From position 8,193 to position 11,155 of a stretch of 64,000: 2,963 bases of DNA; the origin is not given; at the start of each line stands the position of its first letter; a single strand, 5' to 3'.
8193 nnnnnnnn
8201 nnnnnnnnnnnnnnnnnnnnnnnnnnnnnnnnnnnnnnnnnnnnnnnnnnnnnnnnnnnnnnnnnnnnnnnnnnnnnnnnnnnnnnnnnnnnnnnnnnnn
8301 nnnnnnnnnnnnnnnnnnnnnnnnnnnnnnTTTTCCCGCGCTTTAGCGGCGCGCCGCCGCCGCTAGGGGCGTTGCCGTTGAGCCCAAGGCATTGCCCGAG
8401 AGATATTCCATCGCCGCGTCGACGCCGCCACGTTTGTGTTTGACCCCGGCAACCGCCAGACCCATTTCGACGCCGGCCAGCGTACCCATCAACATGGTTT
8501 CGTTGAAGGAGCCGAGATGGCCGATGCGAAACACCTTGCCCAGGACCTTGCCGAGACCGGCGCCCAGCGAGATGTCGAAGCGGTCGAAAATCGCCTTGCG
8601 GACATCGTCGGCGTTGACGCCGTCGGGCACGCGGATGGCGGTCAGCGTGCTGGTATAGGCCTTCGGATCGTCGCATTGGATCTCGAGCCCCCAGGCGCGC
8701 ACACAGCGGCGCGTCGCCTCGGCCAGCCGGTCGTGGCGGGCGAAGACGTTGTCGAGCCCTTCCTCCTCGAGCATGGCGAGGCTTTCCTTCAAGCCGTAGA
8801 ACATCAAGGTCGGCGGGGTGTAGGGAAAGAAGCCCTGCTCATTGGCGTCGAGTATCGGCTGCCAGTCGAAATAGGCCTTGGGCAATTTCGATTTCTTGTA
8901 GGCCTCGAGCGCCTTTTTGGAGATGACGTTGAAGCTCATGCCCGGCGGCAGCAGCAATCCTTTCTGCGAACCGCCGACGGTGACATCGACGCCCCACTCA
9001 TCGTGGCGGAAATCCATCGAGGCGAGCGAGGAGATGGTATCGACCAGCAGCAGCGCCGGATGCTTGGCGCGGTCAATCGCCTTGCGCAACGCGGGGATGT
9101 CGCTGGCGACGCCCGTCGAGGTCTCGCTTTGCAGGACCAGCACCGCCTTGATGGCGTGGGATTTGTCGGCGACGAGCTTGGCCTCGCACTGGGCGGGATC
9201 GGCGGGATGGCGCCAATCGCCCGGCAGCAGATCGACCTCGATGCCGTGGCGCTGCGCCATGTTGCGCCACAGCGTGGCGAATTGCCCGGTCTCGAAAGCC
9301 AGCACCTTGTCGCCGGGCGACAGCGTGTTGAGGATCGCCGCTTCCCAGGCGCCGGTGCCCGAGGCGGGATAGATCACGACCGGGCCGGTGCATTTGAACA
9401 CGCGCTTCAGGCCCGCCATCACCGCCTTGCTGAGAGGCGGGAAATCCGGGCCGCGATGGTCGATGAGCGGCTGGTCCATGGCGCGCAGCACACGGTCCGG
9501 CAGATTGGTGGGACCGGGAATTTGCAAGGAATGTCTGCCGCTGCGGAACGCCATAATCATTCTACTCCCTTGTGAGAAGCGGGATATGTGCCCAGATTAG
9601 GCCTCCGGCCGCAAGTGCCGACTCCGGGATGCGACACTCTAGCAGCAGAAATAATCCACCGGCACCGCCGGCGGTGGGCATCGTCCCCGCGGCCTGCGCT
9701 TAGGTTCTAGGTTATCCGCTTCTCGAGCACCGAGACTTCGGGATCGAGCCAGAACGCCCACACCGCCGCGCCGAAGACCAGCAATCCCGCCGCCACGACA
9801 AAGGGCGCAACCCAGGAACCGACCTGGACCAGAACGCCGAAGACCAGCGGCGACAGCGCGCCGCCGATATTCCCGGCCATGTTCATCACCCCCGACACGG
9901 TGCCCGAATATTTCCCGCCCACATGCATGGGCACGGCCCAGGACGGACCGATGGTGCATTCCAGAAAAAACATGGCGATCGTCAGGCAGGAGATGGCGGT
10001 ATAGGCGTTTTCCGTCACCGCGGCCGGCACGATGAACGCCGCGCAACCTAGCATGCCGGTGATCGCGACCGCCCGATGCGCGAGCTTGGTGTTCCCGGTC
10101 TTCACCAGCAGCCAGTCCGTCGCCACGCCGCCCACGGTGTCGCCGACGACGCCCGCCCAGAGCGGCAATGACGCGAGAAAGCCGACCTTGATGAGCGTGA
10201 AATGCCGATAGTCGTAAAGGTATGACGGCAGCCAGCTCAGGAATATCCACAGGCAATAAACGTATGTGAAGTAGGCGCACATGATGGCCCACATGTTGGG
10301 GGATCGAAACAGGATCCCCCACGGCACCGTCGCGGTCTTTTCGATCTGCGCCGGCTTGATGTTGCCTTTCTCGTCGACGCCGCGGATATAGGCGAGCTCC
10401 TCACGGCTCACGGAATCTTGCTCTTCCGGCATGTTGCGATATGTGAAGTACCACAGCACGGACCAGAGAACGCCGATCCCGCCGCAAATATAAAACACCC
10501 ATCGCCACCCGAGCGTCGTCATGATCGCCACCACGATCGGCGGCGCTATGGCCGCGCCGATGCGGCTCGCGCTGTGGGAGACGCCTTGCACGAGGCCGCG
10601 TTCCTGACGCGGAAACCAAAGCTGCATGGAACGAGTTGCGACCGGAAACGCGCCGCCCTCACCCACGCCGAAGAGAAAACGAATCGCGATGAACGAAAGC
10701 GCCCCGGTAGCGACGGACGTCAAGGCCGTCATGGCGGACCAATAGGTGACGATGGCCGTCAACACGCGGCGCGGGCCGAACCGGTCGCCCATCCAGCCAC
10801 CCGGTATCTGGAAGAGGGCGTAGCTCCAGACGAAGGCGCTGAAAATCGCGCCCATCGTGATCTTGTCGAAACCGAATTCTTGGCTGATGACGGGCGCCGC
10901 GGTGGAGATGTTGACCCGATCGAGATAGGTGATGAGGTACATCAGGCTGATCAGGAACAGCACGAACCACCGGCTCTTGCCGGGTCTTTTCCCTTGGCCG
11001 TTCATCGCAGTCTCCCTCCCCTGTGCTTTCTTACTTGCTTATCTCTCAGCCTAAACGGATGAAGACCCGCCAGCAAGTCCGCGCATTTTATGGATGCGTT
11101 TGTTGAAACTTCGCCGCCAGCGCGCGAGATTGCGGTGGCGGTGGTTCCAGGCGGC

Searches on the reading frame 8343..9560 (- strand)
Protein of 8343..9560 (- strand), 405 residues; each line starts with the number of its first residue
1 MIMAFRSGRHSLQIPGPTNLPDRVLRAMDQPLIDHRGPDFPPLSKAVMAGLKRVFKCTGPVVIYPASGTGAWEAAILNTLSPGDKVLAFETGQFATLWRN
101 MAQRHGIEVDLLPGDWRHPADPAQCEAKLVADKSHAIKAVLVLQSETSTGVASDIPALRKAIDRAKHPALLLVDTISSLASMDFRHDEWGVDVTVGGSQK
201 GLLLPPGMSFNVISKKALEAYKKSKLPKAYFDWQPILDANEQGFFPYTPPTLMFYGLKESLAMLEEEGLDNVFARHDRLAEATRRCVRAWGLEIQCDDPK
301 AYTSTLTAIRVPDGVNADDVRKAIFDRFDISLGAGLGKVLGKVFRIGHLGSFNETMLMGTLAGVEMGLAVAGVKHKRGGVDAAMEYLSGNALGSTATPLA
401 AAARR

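Call 83: search_protein_families(library=pfam, proteins=[window:8343-9560:-], max_evalue=0.00001)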
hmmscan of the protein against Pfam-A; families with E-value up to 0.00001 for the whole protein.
window:8343-9560:- (405 aa): 1 family
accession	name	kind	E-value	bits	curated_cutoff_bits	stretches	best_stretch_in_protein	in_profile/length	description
PF00266.25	Aminotran_5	-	4.8e-22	78.9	21.5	1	60-335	62-338/371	Aminotransferase class-V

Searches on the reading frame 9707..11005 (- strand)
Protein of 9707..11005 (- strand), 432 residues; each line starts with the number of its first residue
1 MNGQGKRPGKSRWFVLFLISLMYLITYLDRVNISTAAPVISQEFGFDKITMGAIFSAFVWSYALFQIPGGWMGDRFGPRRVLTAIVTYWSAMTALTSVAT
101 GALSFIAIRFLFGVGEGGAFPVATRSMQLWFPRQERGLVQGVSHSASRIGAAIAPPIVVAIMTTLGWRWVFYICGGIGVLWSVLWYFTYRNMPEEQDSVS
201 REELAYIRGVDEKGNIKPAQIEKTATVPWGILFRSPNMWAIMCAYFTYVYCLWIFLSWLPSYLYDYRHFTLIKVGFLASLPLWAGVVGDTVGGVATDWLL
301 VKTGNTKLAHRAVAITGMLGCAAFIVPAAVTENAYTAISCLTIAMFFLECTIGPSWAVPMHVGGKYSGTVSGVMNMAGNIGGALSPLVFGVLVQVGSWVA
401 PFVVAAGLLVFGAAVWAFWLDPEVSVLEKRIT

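Call 83: search_protein_families(library=pfam, proteins=[window:9707-11005:-], max_evalue=0.00001)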
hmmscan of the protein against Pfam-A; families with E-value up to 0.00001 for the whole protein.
window:9707-11005:- (432 aa): 1 family
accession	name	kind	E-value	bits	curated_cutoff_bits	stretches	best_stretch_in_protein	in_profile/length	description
PF07690.21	MFS_1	-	3.4e-66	224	33.4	1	20-386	2-347/347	Major Facilitator Superfamily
